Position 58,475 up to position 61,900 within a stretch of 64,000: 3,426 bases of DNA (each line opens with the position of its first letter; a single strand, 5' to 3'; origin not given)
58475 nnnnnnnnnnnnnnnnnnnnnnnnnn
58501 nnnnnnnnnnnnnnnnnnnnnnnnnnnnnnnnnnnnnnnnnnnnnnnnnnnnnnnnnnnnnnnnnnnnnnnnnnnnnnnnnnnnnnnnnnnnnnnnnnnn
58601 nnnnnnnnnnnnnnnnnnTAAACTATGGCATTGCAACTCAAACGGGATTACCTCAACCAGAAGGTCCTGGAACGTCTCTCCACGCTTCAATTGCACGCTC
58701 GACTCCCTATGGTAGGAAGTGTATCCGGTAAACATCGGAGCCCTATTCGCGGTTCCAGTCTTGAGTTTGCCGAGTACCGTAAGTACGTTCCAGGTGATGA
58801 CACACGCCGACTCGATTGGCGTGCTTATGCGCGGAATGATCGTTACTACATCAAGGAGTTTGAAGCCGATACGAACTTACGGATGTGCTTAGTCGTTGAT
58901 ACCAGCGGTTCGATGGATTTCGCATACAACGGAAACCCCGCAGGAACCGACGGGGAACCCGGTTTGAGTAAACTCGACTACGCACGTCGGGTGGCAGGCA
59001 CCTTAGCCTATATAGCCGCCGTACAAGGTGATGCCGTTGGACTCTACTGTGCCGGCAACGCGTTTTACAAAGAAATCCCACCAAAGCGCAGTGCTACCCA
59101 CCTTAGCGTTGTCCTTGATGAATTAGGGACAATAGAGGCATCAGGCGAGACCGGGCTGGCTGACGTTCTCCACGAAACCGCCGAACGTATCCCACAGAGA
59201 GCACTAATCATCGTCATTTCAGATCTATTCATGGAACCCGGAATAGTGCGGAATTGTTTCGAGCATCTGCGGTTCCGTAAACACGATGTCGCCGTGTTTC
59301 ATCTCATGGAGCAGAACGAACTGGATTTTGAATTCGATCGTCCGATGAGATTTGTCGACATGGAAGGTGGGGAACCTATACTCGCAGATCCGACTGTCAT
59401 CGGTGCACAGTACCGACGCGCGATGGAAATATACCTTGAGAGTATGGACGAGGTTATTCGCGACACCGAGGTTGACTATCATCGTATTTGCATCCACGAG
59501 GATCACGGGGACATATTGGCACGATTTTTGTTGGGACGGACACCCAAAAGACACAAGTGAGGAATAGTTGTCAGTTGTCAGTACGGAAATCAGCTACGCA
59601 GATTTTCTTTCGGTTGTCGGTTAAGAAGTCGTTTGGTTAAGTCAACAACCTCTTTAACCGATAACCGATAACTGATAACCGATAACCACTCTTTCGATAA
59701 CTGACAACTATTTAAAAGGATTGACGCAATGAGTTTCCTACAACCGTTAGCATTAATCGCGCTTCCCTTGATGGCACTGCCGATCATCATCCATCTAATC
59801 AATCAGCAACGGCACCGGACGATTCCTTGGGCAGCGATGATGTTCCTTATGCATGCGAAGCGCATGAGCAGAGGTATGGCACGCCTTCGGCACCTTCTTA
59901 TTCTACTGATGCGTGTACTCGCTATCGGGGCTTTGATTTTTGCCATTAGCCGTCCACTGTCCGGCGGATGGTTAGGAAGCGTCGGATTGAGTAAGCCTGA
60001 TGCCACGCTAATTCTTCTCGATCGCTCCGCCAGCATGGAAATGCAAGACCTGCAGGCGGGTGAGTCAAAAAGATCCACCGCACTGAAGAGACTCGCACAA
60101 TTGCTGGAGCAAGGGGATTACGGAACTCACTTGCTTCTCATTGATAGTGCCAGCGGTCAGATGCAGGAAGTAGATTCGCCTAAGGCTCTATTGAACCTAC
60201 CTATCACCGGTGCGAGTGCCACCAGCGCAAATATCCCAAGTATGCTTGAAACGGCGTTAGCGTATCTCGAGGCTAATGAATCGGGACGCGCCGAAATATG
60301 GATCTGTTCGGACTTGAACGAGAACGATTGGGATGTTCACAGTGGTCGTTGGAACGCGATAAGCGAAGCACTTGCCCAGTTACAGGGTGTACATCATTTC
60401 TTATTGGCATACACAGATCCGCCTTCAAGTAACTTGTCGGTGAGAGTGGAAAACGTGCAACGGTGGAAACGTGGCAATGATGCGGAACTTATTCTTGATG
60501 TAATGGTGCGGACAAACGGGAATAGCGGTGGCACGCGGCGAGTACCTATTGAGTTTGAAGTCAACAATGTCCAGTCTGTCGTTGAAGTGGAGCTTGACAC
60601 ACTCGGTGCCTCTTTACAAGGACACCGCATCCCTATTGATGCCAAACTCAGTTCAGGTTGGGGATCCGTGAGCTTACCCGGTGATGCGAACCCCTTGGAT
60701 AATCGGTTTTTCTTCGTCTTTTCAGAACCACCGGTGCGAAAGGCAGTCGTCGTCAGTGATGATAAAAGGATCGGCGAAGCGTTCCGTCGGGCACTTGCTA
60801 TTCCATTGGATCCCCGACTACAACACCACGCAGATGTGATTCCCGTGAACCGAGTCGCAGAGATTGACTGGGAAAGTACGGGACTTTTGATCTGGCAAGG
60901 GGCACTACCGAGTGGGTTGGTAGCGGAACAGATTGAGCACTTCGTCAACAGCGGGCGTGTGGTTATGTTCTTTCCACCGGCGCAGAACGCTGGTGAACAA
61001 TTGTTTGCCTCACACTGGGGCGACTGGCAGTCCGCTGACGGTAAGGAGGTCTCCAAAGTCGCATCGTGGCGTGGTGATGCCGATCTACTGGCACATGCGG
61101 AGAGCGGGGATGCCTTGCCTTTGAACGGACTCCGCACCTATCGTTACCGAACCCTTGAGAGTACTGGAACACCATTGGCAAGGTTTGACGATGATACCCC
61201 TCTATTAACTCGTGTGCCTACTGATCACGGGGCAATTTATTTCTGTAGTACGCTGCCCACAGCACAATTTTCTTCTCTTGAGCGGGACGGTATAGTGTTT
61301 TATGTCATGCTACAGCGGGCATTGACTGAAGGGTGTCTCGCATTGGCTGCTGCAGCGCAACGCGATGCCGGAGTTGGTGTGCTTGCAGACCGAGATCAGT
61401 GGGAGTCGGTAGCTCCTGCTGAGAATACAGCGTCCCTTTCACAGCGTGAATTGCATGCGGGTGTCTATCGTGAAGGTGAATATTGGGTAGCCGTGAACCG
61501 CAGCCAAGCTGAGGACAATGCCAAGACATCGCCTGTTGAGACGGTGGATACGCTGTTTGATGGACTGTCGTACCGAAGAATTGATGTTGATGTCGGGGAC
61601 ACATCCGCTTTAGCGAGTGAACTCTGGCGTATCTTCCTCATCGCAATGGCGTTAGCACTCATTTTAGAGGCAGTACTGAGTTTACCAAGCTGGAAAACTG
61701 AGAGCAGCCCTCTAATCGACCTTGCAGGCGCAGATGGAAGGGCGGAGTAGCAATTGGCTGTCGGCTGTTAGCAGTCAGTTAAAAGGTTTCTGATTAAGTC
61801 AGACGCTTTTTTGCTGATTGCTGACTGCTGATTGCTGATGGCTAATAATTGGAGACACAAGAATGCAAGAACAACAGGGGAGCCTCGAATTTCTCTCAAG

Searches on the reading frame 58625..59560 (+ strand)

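Call 77: search_protein_families(library=pfam, proteins=[window:58625-59560:+], max_evalue=0.00001)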
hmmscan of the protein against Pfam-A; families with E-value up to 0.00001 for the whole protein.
window:58625-59560:+ (311 aa): 2 families
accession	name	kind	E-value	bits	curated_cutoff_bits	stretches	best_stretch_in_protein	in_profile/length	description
PF01882.25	DUF58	-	5.9e-39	133.9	23.4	1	50-255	1-196/216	Protein of unknown function DUF58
PF13519.12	VWA_2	-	1.9e-07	32.1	27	1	88-200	2-105/107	von Willebrand factor type A domain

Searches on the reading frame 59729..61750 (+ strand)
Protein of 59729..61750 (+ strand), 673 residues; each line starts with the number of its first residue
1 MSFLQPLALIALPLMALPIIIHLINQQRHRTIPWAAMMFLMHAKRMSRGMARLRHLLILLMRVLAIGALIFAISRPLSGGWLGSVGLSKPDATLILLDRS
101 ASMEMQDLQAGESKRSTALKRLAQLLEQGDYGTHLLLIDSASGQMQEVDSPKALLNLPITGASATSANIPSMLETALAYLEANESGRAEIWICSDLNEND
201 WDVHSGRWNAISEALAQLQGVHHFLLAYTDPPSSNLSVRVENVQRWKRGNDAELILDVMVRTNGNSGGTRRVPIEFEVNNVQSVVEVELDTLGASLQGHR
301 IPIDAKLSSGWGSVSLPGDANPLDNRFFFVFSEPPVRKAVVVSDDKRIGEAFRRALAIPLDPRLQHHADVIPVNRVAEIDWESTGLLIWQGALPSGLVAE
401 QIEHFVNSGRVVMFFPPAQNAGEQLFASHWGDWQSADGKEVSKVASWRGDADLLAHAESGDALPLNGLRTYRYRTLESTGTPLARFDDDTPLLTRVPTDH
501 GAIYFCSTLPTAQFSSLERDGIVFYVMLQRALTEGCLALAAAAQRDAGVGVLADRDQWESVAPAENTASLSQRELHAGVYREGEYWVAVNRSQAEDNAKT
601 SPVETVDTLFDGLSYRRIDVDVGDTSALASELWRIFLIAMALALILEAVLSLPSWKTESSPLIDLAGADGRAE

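Call 77: search_protein_families(library=pfam, proteins=[window:59729-61750:+], max_evalue=0.00001)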
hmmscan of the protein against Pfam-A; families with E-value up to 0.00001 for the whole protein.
window:59729-61750:+ (673 aa): 1 family
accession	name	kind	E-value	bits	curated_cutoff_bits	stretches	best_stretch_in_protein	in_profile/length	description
PF07584.16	BatA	-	4.3e-16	59.5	25.9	1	1-76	1-77/77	Aerotolerance regulator N-terminal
